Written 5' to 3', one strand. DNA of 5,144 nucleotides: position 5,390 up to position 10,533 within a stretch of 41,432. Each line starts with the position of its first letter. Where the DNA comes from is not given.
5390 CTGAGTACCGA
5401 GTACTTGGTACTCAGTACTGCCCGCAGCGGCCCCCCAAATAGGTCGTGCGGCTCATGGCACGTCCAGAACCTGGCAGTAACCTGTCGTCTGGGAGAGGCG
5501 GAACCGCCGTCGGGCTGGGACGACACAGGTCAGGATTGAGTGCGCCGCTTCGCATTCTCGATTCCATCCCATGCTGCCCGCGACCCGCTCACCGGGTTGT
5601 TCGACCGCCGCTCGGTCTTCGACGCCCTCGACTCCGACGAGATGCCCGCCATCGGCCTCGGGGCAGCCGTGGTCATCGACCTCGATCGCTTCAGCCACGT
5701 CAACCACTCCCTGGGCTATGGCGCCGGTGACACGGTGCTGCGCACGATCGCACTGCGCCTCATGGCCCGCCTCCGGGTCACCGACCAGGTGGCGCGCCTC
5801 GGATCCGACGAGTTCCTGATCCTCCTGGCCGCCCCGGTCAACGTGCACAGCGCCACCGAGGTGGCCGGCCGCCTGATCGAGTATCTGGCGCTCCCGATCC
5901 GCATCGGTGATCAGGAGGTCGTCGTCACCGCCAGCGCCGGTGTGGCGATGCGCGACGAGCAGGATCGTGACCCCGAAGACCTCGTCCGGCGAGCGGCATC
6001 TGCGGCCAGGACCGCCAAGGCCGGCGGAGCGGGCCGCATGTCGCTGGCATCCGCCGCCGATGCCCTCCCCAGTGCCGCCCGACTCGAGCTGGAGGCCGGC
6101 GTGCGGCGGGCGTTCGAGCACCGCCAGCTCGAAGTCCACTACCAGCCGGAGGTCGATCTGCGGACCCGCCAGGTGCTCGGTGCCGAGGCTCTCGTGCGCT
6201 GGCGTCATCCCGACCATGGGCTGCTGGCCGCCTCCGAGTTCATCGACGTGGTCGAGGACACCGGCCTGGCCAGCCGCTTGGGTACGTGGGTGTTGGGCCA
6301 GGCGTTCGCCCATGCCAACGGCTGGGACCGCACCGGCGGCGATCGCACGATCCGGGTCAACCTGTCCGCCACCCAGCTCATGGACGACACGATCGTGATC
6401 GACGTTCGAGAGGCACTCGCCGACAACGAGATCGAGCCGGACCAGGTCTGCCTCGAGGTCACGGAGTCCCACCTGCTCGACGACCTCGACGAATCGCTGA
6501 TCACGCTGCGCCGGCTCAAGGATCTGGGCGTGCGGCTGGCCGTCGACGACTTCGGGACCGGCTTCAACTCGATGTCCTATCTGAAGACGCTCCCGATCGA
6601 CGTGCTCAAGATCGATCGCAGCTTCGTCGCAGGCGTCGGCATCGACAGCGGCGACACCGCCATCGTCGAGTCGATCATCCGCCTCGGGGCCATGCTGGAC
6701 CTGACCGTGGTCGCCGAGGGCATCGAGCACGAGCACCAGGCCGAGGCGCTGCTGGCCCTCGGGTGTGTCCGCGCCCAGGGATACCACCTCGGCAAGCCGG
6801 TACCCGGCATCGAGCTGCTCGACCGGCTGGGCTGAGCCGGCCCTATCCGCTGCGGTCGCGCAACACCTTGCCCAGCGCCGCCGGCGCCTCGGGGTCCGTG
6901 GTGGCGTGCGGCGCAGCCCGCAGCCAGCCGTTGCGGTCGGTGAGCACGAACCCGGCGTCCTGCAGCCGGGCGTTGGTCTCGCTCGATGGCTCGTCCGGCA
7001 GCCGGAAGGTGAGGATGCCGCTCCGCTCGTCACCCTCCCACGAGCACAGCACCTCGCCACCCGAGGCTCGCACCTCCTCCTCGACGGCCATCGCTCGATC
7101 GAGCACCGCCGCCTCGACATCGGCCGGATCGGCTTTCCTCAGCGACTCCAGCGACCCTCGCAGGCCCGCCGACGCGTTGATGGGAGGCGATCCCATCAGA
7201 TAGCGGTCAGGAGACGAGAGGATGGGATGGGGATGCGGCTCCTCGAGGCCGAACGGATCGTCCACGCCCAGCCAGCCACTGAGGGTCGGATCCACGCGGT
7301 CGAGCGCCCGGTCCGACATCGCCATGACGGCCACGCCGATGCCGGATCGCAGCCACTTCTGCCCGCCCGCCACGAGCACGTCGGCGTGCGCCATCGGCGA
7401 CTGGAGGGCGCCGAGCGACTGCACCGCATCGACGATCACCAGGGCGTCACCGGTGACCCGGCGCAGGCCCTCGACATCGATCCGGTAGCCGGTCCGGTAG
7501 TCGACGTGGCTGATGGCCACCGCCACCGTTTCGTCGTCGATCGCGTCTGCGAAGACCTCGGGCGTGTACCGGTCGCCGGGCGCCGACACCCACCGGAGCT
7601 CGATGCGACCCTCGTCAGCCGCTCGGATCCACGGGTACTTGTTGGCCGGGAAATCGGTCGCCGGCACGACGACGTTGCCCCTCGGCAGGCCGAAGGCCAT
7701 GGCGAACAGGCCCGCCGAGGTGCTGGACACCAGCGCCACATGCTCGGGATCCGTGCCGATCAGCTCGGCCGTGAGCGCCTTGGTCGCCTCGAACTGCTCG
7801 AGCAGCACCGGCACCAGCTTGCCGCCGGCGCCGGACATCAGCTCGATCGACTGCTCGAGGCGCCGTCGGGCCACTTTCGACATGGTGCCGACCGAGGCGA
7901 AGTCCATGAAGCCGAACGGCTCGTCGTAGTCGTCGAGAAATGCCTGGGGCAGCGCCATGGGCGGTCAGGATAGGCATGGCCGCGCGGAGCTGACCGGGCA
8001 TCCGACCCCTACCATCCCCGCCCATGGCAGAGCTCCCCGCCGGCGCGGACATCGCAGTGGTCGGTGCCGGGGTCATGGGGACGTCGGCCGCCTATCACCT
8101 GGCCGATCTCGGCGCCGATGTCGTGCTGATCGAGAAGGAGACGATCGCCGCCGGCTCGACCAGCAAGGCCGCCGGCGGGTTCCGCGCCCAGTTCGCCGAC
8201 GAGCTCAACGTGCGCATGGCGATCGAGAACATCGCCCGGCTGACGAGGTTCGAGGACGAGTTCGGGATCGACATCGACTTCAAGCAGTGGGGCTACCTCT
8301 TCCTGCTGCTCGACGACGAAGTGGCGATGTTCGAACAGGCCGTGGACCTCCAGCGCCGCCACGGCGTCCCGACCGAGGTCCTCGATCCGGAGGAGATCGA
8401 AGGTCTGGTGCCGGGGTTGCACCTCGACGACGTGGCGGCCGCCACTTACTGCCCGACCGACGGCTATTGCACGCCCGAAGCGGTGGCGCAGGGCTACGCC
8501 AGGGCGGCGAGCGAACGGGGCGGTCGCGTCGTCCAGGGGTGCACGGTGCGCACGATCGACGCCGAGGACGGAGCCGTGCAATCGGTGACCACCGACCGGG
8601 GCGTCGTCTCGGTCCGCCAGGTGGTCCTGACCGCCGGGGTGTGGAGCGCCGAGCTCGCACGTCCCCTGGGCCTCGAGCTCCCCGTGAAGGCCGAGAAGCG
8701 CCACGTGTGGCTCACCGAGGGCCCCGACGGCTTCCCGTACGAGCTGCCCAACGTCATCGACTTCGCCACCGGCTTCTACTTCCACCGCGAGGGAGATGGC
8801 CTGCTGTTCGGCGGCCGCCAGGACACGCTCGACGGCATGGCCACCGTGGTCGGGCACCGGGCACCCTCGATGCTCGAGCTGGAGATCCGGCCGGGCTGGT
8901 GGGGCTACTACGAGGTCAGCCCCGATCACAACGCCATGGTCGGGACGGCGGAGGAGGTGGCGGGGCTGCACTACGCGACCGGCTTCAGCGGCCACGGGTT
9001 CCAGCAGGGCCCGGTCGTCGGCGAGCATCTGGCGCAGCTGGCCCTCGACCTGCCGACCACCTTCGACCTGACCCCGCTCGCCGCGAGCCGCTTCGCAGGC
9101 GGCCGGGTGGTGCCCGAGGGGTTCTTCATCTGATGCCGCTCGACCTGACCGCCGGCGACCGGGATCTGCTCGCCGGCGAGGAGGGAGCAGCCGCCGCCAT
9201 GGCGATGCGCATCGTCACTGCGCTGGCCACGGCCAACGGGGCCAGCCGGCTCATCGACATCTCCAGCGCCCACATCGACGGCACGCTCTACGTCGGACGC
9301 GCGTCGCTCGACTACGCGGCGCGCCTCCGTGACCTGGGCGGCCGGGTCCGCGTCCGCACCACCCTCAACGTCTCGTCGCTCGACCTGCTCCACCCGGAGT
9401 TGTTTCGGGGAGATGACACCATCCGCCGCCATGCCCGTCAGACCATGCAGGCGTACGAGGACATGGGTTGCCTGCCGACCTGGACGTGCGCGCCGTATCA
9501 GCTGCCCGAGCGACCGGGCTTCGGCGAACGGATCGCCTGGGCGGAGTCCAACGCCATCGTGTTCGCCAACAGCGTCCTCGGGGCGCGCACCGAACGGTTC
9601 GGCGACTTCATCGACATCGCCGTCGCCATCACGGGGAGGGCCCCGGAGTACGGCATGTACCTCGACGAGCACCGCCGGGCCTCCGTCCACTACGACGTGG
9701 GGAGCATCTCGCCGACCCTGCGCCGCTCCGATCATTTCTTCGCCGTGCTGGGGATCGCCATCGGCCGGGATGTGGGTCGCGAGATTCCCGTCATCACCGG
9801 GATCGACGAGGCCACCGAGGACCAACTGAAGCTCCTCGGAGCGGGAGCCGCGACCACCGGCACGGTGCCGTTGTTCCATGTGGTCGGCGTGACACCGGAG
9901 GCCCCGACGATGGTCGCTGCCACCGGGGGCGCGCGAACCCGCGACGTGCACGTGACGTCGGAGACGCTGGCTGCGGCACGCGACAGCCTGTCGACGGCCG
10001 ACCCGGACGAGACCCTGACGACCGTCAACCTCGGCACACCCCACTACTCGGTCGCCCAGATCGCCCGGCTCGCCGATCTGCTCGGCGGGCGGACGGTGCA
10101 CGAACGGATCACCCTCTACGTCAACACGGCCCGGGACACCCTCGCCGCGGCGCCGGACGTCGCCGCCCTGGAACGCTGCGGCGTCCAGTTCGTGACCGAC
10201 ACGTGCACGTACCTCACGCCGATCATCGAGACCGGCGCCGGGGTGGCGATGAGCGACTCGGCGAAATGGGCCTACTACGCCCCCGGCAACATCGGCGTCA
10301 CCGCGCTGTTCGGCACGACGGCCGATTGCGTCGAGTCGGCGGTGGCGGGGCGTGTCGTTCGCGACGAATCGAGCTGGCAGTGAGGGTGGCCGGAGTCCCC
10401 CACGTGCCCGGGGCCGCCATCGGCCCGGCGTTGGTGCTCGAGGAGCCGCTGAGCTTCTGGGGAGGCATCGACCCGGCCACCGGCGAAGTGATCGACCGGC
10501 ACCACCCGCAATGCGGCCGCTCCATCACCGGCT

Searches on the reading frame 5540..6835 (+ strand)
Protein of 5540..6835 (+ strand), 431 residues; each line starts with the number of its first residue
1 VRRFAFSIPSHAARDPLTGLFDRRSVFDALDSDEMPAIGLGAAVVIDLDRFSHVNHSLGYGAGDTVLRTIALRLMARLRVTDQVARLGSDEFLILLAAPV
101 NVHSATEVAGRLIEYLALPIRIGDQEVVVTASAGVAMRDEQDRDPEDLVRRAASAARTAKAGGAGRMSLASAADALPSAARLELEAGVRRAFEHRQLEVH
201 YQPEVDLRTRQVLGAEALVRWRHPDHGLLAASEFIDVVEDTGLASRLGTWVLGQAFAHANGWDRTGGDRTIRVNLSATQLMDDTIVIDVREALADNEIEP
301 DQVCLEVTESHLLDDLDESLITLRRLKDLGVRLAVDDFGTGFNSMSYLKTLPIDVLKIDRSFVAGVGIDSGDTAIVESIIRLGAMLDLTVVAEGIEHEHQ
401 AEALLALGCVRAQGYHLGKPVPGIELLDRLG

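Call 24: search_protein_families(library=pfam, proteins=[window:5540-6835:+], max_evalue=0.00001)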
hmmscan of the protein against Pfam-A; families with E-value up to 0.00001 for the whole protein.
window:5540-6835:+ (431 aa): 2 families
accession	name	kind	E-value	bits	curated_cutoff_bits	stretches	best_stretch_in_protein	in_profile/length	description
PF00563.25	EAL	-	2.8e-71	240.1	31.3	1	188-420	4-236/236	EAL domain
PF00990.26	GGDEF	-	1.3e-29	103.5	23.8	1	12-164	1-159/161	Diguanylate cyclase, GGDEF domain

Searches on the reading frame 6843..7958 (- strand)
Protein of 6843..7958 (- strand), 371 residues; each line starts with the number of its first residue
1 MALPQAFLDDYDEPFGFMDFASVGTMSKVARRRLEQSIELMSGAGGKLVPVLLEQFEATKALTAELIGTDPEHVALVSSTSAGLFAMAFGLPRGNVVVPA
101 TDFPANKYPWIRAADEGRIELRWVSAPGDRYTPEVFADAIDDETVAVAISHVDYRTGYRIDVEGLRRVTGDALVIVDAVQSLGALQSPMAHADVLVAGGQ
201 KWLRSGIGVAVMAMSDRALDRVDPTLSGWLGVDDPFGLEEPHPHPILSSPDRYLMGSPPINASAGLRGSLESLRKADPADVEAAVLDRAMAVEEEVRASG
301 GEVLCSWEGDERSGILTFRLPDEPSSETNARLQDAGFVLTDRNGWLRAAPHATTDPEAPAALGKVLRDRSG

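Call 24: search_protein_families(library=pfam, proteins=[window:6843-7958:-], max_evalue=0.00001)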
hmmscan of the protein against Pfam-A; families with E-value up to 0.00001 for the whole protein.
window:6843-7958:- (371 aa): 1 family
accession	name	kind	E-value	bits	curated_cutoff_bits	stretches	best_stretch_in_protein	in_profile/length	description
PF00266.25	Aminotran_5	-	3.3e-25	89.3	21.5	1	54-335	43-331/371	Aminotransferase class-V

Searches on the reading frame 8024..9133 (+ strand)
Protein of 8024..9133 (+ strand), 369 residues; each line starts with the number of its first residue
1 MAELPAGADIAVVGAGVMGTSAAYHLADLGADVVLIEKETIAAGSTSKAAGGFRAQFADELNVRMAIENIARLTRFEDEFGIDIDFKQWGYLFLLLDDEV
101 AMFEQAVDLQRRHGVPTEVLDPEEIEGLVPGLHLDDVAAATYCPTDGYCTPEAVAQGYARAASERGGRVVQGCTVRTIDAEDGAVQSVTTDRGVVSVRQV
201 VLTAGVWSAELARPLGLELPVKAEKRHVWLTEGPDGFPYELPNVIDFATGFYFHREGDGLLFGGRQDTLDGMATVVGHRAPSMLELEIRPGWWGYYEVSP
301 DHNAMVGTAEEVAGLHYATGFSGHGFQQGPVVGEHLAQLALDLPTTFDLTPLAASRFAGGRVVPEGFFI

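Call 24: search_protein_families(library=pfam, proteins=[window:8024-9133:+], max_evalue=0.00001)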
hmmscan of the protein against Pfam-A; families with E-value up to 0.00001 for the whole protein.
window:8024-9133:+ (369 aa): 6 families
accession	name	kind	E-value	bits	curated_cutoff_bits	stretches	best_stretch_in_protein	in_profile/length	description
PF01266.30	DAO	-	2.1e-71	241.7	27.9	1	9-339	1-353/353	FAD dependent oxidoreductase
PF07992.20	Pyr_redox_2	-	1.3e-08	35.1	26.1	0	8-64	143-199/291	Pyridine nucleotide-disulphide oxidoreductase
PF13450.12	NAD_binding_8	-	2e-06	28.4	21.9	1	12-50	1-40/68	NAD(P)-binding Rossmann-like domain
PF12831.13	FAD_oxidored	-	4.4e-06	26.7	27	0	9-74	1-69/416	FAD dependent oxidoreductase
PF00070.33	Pyr_redox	-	6.4e-06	27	22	0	10-39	2-31/82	Pyridine nucleotide-disulphide oxidoreductase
PF01593.30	Amino_oxidase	-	9.7e-06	25.6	19.8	0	153-220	209-269/443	Flavin containing amine oxidoreductase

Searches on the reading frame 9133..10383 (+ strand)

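Call 24: search_protein_families(library=pfam, proteins=[window:9133-10383:+], max_evalue=0.00001)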
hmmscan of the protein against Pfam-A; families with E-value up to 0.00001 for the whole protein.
window:9133-10383:+ (416 aa): 1 family
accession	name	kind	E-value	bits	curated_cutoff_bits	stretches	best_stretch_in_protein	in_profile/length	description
PF04412.18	AcnX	-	1.2e-127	426.4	31.5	1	4-401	2-400/400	Aconitase X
